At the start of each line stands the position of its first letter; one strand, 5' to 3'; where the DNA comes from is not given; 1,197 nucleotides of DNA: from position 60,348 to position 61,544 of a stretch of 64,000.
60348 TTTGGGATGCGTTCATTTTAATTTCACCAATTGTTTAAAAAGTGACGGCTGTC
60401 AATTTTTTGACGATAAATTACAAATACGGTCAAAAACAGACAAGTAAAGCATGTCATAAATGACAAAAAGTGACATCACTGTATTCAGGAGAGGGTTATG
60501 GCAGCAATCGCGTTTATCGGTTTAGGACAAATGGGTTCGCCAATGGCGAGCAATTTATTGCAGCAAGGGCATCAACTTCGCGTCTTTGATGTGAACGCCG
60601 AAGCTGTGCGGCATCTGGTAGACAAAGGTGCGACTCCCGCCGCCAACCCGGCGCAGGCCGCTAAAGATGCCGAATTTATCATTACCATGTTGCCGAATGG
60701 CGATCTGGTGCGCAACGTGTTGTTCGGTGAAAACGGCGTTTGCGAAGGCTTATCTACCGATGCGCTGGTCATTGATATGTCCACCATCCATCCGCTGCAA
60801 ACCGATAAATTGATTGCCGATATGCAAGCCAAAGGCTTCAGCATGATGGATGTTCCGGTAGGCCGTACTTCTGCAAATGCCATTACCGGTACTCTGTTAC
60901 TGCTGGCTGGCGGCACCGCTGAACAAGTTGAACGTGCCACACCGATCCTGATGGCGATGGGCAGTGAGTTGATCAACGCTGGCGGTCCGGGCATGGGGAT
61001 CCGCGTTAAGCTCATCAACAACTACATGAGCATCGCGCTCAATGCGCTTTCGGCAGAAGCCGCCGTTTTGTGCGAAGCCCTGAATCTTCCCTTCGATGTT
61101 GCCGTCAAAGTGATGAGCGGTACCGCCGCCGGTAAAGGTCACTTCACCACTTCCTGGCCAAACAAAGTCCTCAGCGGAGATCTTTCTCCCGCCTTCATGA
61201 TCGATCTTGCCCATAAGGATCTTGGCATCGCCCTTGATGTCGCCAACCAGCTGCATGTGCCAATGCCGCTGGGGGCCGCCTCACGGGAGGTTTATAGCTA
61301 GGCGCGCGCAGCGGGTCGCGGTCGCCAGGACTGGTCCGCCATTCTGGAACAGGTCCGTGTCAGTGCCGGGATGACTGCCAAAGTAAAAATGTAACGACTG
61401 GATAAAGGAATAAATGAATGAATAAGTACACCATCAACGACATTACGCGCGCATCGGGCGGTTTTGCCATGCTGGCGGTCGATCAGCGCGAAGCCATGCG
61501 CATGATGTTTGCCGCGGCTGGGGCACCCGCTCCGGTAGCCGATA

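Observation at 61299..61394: Premature in-frame TAG in yihU (3-sulfolactaldehyde reductase) removes the last 31 codons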

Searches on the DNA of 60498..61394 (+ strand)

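Call 4: search_dna_similar(query=window:60498-61394:+, collection=ecoli_genomes, mode=near, max_rows=40)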
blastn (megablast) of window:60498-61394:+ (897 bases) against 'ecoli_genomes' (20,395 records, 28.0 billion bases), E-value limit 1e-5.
Records with a match: 4026; places in all: 4026; records where one place covers at least 80% of the query: 4024.
Genomes with a match: 4026 of 5426; with a place that covers at least 80% of the query: 4024. Places per genome that has any: lowest 1, median 1, highest 1. On chromosomes: 4026 places; on plasmids: 0.
Best place of each record, by identity: >=99% 2204; 95-99% 1593; 90-95% 229.
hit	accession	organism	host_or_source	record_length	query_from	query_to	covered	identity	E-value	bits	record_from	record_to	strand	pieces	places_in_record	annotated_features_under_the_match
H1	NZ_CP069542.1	Escherichia coli strain FDAARGOS_1248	Homo sapiens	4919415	1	897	100%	100.0%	0e+0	1657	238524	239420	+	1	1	yihU: sulfolactaldehyde 3-reductase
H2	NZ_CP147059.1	Escherichia coli strain JKHS016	hospital wastewater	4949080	1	897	100%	100.0%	0e+0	1657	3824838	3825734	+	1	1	yihU: sulfolactaldehyde 3-reductase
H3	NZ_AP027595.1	Escherichia coli strain LR-64-2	Homo sapiens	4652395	1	897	100%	100.0%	0e+0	1657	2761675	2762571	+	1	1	yihU: sulfolactaldehyde 3-reductase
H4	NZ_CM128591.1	Escherichia coli strain 200112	Homo sapiens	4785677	1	897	100%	100.0%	0e+0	1657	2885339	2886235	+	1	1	yihU: sulfolactaldehyde 3-reductase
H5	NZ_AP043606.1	Escherichia coli strain AST198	Homo sapiens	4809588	1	897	100%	100.0%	0e+0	1657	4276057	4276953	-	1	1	yihU: sulfolactaldehyde 3-reductase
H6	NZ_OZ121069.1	Escherichia coli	Homo sapiens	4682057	1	897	100%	100.0%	0e+0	1657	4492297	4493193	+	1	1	yihU: sulfolactaldehyde 3-reductase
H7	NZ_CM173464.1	Escherichia coli strain E423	cloacal swab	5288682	1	897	100%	100.0%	0e+0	1657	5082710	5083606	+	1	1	yihU: sulfolactaldehyde 3-reductase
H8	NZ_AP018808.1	Escherichia coli strain E2865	Bos taurus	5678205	1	897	100%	99.9%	0e+0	1652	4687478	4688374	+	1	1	yihU: sulfolactaldehyde 3-reductase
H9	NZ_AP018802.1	Escherichia coli strain E2863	Bos taurus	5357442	1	897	100%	99.9%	0e+0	1652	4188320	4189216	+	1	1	yihU: sulfolactaldehyde 3-reductase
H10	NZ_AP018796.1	Escherichia coli strain E2855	Bos taurus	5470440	1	897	100%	99.9%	0e+0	1652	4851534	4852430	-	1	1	yihU: sulfolactaldehyde 3-reductase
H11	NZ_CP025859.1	Escherichia coli strain 504239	Homo sapiens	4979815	1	897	100%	99.9%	0e+0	1652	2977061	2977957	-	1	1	yihU: sulfolactaldehyde 3-reductase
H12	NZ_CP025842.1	Escherichia coli strain 720632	Homo sapiens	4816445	1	897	100%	99.9%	0e+0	1652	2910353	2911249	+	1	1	yihU: sulfolactaldehyde 3-reductase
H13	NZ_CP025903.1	Escherichia coli strain 300709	Homo sapiens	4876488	1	897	100%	99.9%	0e+0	1652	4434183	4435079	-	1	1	yihU: sulfolactaldehyde 3-reductase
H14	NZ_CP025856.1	Escherichia coli strain 504838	Homo sapiens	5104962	1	897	100%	99.9%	0e+0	1652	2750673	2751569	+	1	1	yihU: sulfolactaldehyde 3-reductase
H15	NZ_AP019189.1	Escherichia coli strain M217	Homo sapiens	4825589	1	897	100%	99.9%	0e+0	1652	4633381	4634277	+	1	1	yihU: sulfolactaldehyde 3-reductase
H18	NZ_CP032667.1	Escherichia coli str. K-12 substr. MG1655 strain K-12 ...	Laboratory strain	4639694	1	897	100%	99.9%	0e+0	1652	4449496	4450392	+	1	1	yihU: sulfolactaldehyde 3-reductase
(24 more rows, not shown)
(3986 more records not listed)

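Call 5: get_annotated_region(hit=H1, flank=3000)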
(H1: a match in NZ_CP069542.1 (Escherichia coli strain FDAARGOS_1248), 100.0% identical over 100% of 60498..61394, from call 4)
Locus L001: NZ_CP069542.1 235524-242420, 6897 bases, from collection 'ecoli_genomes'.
description: Escherichia coli strain FDAARGOS_1248 chromosome, complete genome
organism: Escherichia coli strain FDAARGOS_1248 (NCBI taxid 562)
replicon: chromosome; assembly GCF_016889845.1
host: Homo sapiens; source: missing; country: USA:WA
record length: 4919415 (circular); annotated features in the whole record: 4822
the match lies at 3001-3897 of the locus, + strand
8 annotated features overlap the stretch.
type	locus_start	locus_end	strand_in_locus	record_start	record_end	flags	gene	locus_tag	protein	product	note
CDS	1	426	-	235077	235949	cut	yihY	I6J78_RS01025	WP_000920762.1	virulence factor BrkB family protein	-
CDS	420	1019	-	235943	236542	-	yihX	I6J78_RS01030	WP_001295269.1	glucose-1-phosphatase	-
CDS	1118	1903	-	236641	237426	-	csqR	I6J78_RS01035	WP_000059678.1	DeoR/GlpR family DNA-binding transcription regulator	-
CDS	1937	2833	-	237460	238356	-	yihV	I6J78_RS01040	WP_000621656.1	sulfofructose kinase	-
CDS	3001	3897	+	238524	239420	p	yihU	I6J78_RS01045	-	sulfolactaldehyde 3-reductase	internal stop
CDS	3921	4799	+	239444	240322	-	yihT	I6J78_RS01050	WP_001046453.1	sulfofructosephosphate aldolase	-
CDS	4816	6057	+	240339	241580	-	yihS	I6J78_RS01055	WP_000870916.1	sulfoquinovose isomerase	-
CDS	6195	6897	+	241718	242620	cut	yihR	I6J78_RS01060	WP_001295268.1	aldose-1-epimerase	-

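Call 6: get_annotated_region(hit=H18, flank=3000)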
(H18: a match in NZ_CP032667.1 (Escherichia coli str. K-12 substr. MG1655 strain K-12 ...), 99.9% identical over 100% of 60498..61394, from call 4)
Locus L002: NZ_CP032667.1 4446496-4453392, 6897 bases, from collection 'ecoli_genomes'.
description: Escherichia coli str. K-12 substr. MG1655 strain K-12 chromosome, complete genome
organism: Escherichia coli str. K-12 substr. MG1655 strain K-12 substr. MG1655 (NCBI taxid 511145)
replicon: chromosome; assembly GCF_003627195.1
host: -; source: Laboratory strain; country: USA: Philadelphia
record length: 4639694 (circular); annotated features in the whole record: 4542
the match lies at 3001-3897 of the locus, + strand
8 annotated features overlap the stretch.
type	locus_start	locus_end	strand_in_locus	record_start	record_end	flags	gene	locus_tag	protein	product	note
CDS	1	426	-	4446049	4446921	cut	yihY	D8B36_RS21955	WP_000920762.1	virulence factor BrkB family protein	-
CDS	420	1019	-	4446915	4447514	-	yihX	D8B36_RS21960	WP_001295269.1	glucose-1-phosphatase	-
CDS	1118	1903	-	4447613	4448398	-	csqR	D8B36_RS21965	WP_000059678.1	DeoR/GlpR family DNA-binding transcription regulator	-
CDS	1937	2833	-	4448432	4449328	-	yihV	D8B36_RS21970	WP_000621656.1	sulfofructose kinase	-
CDS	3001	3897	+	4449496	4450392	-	yihU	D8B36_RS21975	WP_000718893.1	sulfolactaldehyde 3-reductase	-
CDS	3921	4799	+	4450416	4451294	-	yihT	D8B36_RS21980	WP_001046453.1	sulfofructosephosphate aldolase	-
CDS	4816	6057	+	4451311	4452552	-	yihS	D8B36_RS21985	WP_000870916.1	sulfoquinovose isomerase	-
CDS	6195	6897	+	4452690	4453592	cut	yihR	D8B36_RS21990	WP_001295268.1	aldose-1-epimerase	-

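Call 8: search_dna_similar(query=window:61269-61329:+, collection=ecoli_genomes, mode=near, max_rows=60)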
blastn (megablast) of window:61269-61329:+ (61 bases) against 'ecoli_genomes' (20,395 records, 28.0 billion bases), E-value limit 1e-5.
Records with a match: 4018; places in all: 4018; records where one place covers at least 80% of the query: 4018.
Genomes with a match: 4018 of 5426; with a place that covers at least 80% of the query: 4018. Places per genome that has any: lowest 1, median 1, highest 1. On chromosomes: 4018 places; on plasmids: 0.
Best place of each record, by identity: >=99% 8; 95-99% 4010.
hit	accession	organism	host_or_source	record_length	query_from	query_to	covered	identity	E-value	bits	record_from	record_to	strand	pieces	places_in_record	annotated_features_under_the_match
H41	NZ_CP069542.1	Escherichia coli strain FDAARGOS_1248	Homo sapiens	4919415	1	61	100%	100.0%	5e-23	113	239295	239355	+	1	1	yihU: sulfolactaldehyde 3-reductase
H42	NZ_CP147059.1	Escherichia coli strain JKHS016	hospital wastewater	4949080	1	61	100%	100.0%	5e-23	113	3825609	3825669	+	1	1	yihU: sulfolactaldehyde 3-reductase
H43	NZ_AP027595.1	Escherichia coli strain LR-64-2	Homo sapiens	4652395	1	61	100%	100.0%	5e-23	113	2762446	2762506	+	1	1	yihU: sulfolactaldehyde 3-reductase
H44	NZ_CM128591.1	Escherichia coli strain 200112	Homo sapiens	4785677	1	61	100%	100.0%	5e-23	113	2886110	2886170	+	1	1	yihU: sulfolactaldehyde 3-reductase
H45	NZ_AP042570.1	Escherichia coli strain OkiPb01695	bovine feces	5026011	1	61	100%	100.0%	5e-23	113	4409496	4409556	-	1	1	yihU: sulfolactaldehyde 3-reductase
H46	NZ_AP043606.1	Escherichia coli strain AST198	Homo sapiens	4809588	1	61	100%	100.0%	5e-23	113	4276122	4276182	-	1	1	yihU: sulfolactaldehyde 3-reductase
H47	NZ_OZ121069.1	Escherichia coli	Homo sapiens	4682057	1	61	100%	100.0%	5e-23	113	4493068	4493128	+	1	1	yihU: sulfolactaldehyde 3-reductase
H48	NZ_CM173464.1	Escherichia coli strain E423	cloacal swab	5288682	1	61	100%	100.0%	5e-23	113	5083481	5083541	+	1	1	yihU: sulfolactaldehyde 3-reductase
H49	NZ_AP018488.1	Escherichia coli O157:H7 strain PV15-279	Homo sapiens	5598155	1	61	100%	98.4%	2e-21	108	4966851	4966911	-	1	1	yihU: sulfolactaldehyde 3-reductase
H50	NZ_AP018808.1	Escherichia coli strain E2865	Bos taurus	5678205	1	61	100%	98.4%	2e-21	108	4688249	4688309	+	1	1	yihU: sulfolactaldehyde 3-reductase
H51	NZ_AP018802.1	Escherichia coli strain E2863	Bos taurus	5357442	1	61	100%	98.4%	2e-21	108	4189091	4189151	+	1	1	yihU: sulfolactaldehyde 3-reductase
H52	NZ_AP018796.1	Escherichia coli strain E2855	Bos taurus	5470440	1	61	100%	98.4%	2e-21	108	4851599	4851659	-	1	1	yihU: sulfolactaldehyde 3-reductase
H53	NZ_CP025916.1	Escherichia coli strain 120899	Homo sapiens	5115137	1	61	100%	98.4%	2e-21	108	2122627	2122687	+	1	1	yihU: sulfolactaldehyde 3-reductase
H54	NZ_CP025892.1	Escherichia coli strain 503025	Homo sapiens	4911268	1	61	100%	98.4%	2e-21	108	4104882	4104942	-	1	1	yihU: sulfolactaldehyde 3-reductase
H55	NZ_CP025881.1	Escherichia coli strain 503440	Homo sapiens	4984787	1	61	100%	98.4%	2e-21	108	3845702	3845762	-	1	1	yihU: sulfolactaldehyde 3-reductase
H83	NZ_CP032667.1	Escherichia coli str. K-12 substr. MG1655 strain K-12 ...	Laboratory strain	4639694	1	61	100%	98.4%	2e-21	108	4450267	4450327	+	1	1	yihU: sulfolactaldehyde 3-reductase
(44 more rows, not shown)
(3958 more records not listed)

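Call 10: get_annotated_region(hit=H41, flank=20000)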
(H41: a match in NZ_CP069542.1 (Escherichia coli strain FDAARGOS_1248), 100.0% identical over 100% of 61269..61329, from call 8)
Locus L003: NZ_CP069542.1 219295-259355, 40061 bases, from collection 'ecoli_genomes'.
description: Escherichia coli strain FDAARGOS_1248 chromosome, complete genome
organism: Escherichia coli strain FDAARGOS_1248 (NCBI taxid 562)
replicon: chromosome; assembly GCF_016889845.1
host: Homo sapiens; source: missing; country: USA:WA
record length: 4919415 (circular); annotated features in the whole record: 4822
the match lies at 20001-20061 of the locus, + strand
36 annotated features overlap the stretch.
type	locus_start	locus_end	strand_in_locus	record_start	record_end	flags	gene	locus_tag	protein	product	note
CDS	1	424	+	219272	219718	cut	frvA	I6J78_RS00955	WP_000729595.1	PTS fructose transporter subunit IIA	-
CDS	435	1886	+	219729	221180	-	frvB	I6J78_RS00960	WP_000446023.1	PTS fructose-like transporter subunit IIBC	-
CDS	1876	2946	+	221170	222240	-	frvX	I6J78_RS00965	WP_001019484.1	aminopeptidase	-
CDS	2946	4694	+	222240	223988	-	frvR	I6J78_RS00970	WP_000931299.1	putative frv operon regulatory protein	-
CDS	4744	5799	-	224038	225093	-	yiiG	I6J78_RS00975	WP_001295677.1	YiiG family protein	-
CDS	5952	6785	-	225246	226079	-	fdhD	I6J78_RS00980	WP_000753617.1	formate dehydrogenase accessory sulfurtransferase FdhD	-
CDS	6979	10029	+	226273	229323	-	fdnG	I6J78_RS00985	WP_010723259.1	formate dehydrogenase-N subunit alpha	-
CDS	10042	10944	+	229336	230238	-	fdoH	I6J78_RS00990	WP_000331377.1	formate dehydrogenase O subunit beta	-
CDS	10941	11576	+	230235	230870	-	fdoI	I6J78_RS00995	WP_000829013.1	formate dehydrogenase cytochrome b556 subunit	-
CDS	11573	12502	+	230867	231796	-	fdhE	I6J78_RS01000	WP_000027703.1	formate dehydrogenase accessory protein FdhE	-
CDS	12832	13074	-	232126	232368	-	yiiF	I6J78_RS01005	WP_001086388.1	protein YiiF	-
CDS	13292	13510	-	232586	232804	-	yiiE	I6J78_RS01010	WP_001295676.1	CopG family transcriptional regulator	-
CDS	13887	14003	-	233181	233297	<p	-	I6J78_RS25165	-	hypothetical protein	incomplete; partial in the middle of a contig; missing C-terminus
CDS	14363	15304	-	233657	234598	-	fabY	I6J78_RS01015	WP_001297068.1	fatty acid biosynthesis protein FabY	-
CDS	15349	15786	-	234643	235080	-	dtd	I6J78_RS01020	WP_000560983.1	D-aminoacyl-tRNA deacylase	-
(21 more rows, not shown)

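Call 11: get_annotated_region(hit=H42, flank=20000)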
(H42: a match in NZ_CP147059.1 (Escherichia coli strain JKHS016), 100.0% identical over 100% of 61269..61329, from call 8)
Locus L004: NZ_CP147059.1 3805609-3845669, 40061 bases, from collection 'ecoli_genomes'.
description: Escherichia coli strain JKHS016 chromosome, complete genome
organism: Escherichia coli strain JKHS016 (NCBI taxid 562)
replicon: chromosome; assembly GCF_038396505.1
host: -; source: hospital wastewater; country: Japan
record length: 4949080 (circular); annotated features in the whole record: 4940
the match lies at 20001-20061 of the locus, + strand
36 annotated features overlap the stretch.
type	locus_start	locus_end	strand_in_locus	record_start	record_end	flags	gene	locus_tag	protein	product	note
CDS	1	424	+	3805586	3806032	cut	frvA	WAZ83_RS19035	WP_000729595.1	PTS fructose transporter subunit IIA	-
CDS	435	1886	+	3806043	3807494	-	frvB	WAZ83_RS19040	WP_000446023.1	PTS fructose-like transporter subunit IIBC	-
CDS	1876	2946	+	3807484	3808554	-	frvX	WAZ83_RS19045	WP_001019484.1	aminopeptidase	-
CDS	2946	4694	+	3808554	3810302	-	frvR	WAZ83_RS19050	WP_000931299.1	putative frv operon regulatory protein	-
CDS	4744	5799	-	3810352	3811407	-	yiiG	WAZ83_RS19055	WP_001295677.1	YiiG family protein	-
CDS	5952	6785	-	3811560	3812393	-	fdhD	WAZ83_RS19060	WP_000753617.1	formate dehydrogenase accessory sulfurtransferase FdhD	-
CDS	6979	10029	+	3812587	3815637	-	fdnG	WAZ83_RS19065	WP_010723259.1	formate dehydrogenase-N subunit alpha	-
CDS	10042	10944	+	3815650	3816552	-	fdoH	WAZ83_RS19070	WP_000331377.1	formate dehydrogenase O subunit beta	-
CDS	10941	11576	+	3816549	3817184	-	fdoI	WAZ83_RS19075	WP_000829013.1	formate dehydrogenase cytochrome b556 subunit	-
CDS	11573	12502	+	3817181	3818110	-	fdhE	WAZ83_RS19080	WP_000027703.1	formate dehydrogenase accessory protein FdhE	-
CDS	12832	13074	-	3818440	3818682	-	yiiF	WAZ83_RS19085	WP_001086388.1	protein YiiF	-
CDS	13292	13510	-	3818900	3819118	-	yiiE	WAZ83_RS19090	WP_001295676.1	CopG family transcriptional regulator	-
CDS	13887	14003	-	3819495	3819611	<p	-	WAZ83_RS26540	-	hypothetical protein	incomplete; partial in the middle of a contig; missing C-terminus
CDS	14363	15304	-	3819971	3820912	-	fabY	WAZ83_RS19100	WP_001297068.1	fatty acid biosynthesis protein FabY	-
CDS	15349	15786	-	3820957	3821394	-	dtd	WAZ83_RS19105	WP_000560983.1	D-aminoacyl-tRNA deacylase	-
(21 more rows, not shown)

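Call 12: get_annotated_region(hit=H43, flank=20000)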
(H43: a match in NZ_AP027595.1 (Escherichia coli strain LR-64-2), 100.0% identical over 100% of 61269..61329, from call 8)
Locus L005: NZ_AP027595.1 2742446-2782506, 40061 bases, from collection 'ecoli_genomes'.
description: Escherichia coli strain LR-64-2 chromosome, complete genome
organism: Escherichia coli strain LR-64-2 (NCBI taxid 562)
replicon: chromosome; assembly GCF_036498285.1
host: Homo sapiens; source: feces; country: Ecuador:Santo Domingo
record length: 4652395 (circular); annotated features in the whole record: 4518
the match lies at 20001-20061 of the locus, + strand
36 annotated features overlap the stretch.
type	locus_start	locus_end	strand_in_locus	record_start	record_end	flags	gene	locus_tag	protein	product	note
CDS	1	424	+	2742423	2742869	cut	frvA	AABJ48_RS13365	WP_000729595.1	PTS fructose transporter subunit IIA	-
CDS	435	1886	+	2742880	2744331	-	frvB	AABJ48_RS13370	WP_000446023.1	PTS fructose-like transporter subunit IIBC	-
CDS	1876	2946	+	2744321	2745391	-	frvX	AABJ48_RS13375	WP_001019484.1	aminopeptidase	-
CDS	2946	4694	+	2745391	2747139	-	frvR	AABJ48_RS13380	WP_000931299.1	putative frv operon regulatory protein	-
CDS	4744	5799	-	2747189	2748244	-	yiiG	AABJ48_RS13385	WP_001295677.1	YiiG family protein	-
CDS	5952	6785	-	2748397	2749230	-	fdhD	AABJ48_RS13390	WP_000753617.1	formate dehydrogenase accessory sulfurtransferase FdhD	-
CDS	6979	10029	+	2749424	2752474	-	fdnG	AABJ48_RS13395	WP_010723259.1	formate dehydrogenase-N subunit alpha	-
CDS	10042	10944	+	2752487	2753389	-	fdoH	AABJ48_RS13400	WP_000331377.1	formate dehydrogenase O subunit beta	-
CDS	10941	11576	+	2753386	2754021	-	fdoI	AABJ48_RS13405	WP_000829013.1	formate dehydrogenase cytochrome b556 subunit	-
CDS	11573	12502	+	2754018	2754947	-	fdhE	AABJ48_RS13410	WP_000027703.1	formate dehydrogenase accessory protein FdhE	-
CDS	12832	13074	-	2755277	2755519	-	yiiF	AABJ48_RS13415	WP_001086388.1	protein YiiF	-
CDS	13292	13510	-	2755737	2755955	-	yiiE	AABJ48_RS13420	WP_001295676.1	CopG family transcriptional regulator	-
CDS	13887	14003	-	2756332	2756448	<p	-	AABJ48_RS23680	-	hypothetical protein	incomplete; partial in the middle of a contig; missing C-terminus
CDS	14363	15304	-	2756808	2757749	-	fabY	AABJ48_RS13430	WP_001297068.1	fatty acid biosynthesis protein FabY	-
CDS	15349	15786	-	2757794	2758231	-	dtd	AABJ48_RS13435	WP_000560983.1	D-aminoacyl-tRNA deacylase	-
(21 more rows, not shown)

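Call 13: get_annotated_region(hit=H44, flank=20000)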
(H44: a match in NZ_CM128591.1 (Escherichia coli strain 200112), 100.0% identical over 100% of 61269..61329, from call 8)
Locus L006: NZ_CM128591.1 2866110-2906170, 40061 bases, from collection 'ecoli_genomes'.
description: Escherichia coli strain 200112 chromosome, whole genome shotgun sequence
organism: Escherichia coli strain 200112 (NCBI taxid 562)
replicon: chromosome; assembly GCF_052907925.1
host: Homo sapiens; source: stool; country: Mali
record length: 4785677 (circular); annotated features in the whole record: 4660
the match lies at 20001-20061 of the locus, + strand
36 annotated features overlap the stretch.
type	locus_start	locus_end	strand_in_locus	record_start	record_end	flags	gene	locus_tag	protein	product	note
CDS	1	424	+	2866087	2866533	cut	frvA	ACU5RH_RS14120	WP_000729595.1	PTS fructose transporter subunit IIA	-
CDS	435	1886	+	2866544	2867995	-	frvB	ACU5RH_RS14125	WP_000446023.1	PTS fructose-like transporter subunit IIBC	-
CDS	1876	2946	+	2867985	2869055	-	frvX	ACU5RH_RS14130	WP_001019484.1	aminopeptidase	-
CDS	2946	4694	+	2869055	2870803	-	frvR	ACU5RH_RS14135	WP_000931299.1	putative frv operon regulatory protein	-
CDS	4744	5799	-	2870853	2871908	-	yiiG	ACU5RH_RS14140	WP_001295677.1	YiiG family protein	-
CDS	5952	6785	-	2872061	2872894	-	fdhD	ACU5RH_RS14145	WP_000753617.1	formate dehydrogenase accessory sulfurtransferase FdhD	-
CDS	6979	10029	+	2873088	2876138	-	fdnG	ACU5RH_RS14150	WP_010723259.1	formate dehydrogenase-N subunit alpha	-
CDS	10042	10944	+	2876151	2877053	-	fdoH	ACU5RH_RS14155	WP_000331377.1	formate dehydrogenase O subunit beta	-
CDS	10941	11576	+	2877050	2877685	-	fdoI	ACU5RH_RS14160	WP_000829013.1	formate dehydrogenase cytochrome b556 subunit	-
CDS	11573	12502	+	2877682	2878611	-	fdhE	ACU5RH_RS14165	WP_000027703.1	formate dehydrogenase accessory protein FdhE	-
CDS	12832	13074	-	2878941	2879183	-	yiiF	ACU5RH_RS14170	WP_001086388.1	protein YiiF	-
CDS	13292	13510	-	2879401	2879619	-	yiiE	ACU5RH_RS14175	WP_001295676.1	ribbon-helix-helix domain-containing protein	-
CDS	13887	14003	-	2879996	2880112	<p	-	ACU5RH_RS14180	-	hypothetical protein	incomplete; partial in the middle of a contig; missing C-terminus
CDS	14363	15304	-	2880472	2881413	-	fabY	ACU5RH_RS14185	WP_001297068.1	fatty acid biosynthesis protein FabY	-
CDS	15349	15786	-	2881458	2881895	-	dtd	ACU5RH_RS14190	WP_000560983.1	D-aminoacyl-tRNA deacylase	-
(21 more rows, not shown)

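Call 14: get_annotated_region(hit=H45, flank=20000)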
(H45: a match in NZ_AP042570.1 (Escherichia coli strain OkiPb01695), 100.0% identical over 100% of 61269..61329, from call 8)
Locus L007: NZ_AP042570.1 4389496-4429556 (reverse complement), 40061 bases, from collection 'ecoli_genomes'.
description: Escherichia coli strain OkiPb01695 chromosome, complete genome
organism: Escherichia coli strain OkiPb01695 (NCBI taxid 562)
replicon: chromosome; assembly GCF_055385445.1
host: -; source: bovine feces; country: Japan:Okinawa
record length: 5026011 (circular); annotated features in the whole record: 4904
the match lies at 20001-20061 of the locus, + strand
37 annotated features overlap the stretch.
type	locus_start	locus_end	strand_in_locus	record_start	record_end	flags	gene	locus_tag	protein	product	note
CDS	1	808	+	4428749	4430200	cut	frvB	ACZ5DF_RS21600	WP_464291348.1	PTS fructose-like transporter subunit IIBC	-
CDS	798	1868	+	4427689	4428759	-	frvX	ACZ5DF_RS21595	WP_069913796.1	aminopeptidase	-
CDS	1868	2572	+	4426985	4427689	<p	-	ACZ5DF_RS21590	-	HTH domain-containing protein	incomplete; partial in the middle of a contig; missing C-terminus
CDS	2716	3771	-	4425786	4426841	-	yiiG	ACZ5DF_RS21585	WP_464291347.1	YiiG family protein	-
CDS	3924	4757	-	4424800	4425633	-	fdhD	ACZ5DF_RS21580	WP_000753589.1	formate dehydrogenase accessory sulfurtransferase FdhD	-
CDS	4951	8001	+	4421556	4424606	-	fdnG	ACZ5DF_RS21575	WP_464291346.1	formate dehydrogenase-N subunit alpha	-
CDS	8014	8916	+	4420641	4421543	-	fdoH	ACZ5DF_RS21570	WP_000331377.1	formate dehydrogenase O subunit beta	-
CDS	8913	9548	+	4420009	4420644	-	fdoI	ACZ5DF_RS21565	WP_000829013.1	formate dehydrogenase cytochrome b556 subunit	-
CDS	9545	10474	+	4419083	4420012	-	fdhE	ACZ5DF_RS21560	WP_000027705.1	formate dehydrogenase accessory protein FdhE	-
CDS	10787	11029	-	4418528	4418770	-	yiiF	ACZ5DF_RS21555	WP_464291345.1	protein YiiF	-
CDS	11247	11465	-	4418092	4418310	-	yiiE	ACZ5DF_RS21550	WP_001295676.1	ribbon-helix-helix domain-containing protein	-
CDS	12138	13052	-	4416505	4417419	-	-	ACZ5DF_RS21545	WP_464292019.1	transposase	-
CDS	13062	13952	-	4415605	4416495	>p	-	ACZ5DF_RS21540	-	hypothetical protein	incomplete; partial in the middle of a contig; missing C-terminus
CDS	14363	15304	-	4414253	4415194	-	fabY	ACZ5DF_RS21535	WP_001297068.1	fatty acid biosynthesis protein FabY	-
CDS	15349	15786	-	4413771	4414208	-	dtd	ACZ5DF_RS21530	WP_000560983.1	D-aminoacyl-tRNA deacylase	-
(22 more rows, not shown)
